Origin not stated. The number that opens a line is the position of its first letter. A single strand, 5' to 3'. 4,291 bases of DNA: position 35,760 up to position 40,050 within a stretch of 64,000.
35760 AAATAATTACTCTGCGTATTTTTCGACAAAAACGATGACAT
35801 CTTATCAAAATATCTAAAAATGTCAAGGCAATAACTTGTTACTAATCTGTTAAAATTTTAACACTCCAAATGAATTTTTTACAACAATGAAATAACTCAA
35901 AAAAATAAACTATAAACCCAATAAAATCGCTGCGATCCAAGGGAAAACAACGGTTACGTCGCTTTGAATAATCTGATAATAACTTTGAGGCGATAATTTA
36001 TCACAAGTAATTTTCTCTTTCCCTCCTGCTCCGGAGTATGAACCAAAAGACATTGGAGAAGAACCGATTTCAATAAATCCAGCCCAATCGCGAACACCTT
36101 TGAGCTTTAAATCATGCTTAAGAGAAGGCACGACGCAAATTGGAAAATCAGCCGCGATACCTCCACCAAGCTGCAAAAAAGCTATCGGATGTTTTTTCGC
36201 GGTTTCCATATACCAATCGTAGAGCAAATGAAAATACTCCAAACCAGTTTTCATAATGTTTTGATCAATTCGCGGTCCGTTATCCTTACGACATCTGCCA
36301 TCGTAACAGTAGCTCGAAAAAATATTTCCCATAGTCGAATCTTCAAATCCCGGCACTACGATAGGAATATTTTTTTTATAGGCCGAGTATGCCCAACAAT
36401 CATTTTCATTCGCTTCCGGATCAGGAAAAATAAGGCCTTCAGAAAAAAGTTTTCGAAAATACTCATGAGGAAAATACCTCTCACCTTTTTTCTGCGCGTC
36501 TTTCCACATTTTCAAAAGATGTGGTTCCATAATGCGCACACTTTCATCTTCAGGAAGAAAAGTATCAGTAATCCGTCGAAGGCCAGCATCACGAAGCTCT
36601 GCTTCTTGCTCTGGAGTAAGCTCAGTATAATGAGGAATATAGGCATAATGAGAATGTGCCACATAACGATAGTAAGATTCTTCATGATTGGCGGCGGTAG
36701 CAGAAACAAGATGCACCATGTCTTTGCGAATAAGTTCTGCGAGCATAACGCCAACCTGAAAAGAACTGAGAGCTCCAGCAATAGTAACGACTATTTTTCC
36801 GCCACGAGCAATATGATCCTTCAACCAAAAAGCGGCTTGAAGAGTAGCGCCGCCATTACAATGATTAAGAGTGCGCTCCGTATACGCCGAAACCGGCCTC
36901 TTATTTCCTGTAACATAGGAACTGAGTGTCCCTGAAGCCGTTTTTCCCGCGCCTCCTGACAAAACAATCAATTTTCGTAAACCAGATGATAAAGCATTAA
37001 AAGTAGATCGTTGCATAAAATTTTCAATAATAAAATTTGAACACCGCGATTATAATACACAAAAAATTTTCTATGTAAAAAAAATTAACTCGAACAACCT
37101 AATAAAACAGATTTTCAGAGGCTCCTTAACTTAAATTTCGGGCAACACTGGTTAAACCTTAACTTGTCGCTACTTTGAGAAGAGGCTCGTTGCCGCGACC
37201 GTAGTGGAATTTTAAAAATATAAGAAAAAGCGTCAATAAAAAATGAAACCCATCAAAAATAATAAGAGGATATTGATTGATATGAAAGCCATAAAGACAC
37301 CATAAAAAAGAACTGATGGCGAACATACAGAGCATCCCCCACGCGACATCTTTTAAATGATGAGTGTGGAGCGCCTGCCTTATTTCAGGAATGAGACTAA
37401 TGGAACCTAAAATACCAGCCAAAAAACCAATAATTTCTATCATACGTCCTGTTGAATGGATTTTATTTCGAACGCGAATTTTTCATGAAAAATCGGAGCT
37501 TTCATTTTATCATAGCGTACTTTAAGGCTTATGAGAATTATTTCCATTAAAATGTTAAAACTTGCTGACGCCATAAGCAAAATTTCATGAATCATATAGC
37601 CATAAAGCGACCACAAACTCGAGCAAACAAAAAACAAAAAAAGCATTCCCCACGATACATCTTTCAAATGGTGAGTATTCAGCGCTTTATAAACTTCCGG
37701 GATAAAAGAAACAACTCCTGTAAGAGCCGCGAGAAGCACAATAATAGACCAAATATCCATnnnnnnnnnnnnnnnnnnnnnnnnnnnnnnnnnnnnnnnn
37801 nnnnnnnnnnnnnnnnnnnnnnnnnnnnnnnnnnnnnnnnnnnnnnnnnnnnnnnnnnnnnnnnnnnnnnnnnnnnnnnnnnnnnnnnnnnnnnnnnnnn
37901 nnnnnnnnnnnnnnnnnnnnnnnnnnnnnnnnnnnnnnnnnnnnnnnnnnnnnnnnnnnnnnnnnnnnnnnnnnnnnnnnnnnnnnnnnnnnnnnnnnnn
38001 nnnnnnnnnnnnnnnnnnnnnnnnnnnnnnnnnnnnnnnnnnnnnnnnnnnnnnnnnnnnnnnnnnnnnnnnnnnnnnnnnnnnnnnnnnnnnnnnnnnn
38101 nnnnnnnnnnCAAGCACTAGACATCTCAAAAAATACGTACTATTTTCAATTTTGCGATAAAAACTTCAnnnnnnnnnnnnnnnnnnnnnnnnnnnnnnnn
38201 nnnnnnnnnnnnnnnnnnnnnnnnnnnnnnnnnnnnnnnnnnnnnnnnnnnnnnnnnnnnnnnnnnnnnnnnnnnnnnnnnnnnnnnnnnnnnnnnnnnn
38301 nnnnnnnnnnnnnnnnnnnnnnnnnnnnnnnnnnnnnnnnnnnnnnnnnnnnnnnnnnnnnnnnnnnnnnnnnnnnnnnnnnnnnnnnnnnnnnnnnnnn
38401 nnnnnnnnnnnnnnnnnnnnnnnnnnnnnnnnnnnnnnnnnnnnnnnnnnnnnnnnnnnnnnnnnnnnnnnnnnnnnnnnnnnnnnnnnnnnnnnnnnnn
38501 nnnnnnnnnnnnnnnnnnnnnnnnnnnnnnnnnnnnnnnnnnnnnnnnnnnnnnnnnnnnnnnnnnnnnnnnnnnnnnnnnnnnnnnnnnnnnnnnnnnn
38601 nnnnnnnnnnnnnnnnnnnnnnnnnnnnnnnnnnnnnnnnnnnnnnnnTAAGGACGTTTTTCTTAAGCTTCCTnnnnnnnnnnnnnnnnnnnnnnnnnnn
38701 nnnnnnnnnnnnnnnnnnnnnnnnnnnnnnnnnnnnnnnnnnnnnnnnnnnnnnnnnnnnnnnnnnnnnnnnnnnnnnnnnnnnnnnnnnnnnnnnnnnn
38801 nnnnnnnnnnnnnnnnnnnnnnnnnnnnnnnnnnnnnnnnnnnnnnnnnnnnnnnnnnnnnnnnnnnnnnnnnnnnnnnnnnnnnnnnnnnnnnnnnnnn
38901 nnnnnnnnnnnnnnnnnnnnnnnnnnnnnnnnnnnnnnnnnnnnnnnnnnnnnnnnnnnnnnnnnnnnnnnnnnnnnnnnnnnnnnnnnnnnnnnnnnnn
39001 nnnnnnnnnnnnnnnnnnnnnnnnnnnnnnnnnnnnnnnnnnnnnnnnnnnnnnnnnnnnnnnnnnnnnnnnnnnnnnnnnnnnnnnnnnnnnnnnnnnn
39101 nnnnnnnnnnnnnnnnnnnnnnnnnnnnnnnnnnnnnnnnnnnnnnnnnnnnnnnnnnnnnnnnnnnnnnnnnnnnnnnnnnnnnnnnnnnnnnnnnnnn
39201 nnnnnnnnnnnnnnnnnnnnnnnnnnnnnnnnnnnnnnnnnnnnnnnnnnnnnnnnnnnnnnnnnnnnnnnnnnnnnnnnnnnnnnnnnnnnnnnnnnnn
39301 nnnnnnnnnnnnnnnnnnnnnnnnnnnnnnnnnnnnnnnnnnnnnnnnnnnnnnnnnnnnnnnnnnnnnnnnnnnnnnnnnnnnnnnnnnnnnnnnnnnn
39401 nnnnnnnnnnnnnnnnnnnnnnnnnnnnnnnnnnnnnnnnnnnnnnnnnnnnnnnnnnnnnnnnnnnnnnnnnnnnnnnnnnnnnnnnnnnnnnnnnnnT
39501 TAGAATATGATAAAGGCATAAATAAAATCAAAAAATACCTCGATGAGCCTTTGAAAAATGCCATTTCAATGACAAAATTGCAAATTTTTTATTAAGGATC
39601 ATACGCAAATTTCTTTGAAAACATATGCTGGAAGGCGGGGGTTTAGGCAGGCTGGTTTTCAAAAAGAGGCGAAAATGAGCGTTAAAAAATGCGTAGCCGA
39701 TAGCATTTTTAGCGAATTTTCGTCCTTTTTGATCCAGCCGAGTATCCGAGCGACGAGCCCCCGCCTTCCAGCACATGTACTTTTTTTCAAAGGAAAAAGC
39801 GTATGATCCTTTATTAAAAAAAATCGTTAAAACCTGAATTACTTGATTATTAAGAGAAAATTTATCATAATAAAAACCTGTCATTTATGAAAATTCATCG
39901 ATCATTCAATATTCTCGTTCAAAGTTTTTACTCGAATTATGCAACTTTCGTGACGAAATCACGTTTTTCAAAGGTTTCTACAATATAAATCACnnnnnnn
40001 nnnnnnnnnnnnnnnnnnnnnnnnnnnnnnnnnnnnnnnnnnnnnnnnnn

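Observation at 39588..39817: Copy 3: perfect 8-bp target-site duplication and a compensatory base-pair change relative to copy 2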

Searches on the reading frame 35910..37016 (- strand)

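Call 36: search_protein_families(library=pfam, proteins=[window:35910-37016:-], max_evalue=0.00001)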
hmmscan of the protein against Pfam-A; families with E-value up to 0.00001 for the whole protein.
window:35910-37016:- (368 aa): 1 family
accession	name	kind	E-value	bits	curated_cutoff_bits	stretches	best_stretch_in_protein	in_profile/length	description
PF01916.23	DS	-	9.7e-29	101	27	1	64-363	22-286/288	Deoxyhypusine synthase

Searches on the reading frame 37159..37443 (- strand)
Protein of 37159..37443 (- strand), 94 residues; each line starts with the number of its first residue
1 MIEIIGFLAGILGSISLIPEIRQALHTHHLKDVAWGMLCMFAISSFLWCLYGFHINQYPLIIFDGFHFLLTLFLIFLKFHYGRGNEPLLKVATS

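Call 46: search_protein_families(library=pfam, proteins=[window:37159-37443:-], max_evalue=0.001)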
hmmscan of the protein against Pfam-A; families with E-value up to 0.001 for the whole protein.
window:37159-37443:- (94 aa): 1 family
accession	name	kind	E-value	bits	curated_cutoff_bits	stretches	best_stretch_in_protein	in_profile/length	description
PF03083.21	MtN3_slv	-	8e-06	26.3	23.7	1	7-81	8-82/87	Sugar efflux transporter for intercellular exchange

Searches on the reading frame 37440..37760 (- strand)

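Call 46: search_protein_families(library=pfam, proteins=[window:37440-37760:-], max_evalue=0.001)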
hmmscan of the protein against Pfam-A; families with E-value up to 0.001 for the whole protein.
window:37440-37760:- (106 aa): 1 family
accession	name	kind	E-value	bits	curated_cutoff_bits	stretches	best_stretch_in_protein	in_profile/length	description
PF03083.21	MtN3_slv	-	2.6e-05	24.6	23.7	1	9-87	8-86/87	Sugar efflux transporter for intercellular exchange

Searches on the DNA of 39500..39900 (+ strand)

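Call 37: search_rna_families(source=window, start=39500, end=39900, threshold=evalue, max_evalue=10)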
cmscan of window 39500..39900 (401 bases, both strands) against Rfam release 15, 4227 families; matches with E-value up to 10: 8.
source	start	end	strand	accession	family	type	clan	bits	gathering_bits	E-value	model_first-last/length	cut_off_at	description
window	39782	39822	+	RF03141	S4-Flavobacteria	Cis-reg; leader;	CL00119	21.9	35.2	0.14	1-33/33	no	S4-Flavobacteria ribosomal protein leader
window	39555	39613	-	RF00078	MicA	Gene; sRNA;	-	21.3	41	0.52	1-75/75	no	MicA sRNA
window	39757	39857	-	RF02705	B_rapa_snoR775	Gene; snRNA; snoRNA; HACA-box;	-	18.7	64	3.4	1-127/127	no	Brassica rapa small nucleolar RNA 775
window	39784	39840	+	RF01726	SAM-II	Cis-reg; riboswitch;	-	17.3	44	0.93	1-60/60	no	SAM-II riboswitch aptamer (SAM-II long loop)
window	39553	39621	-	RF02747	FtrA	Gene; sRNA;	-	16.5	134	8.4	1-111/111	no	Francisella sRNA A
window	39799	39873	-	RF01163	snoR64a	Gene; snRNA; snoRNA; CD-box;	-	14.2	45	9.2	1-77/77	no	Small nucleolar RNA snoR64a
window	39745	39876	-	RF01488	rli49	Gene; sRNA;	-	13.8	40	5.4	1-163/163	no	Listeria sRNA rli49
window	39696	39900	+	RF01822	RsaJ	Gene; sRNA;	-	13.6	100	0.67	1-254/287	3'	RNA Staph. aureus A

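Call 55: search_dna_similar(query=window:39596-39809:+, collection=plasmids, mode=distant, max_evalue=1, max_rows=10)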
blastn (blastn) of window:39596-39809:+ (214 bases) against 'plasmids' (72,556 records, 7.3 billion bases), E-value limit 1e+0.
No match.

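Call 56: search_dna_similar(query=window:39596-39809:+, collection=phages, mode=distant, max_evalue=1, max_rows=10)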
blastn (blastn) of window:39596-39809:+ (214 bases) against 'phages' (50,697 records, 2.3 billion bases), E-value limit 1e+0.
Records with a match: 1; places in all: 1; records where one place covers at least 80% of the query: 0.
Best place of each record, by identity: >=99% 1.
By first word of the organism name: Sulfolobus 1.
By host as written in the record: - 1.
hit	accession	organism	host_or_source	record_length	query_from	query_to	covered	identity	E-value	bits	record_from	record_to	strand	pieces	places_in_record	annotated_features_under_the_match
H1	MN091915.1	Sulfolobus turreted icosahedral virus 1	-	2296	105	125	10%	100.0%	7e-1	39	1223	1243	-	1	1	record has no annotation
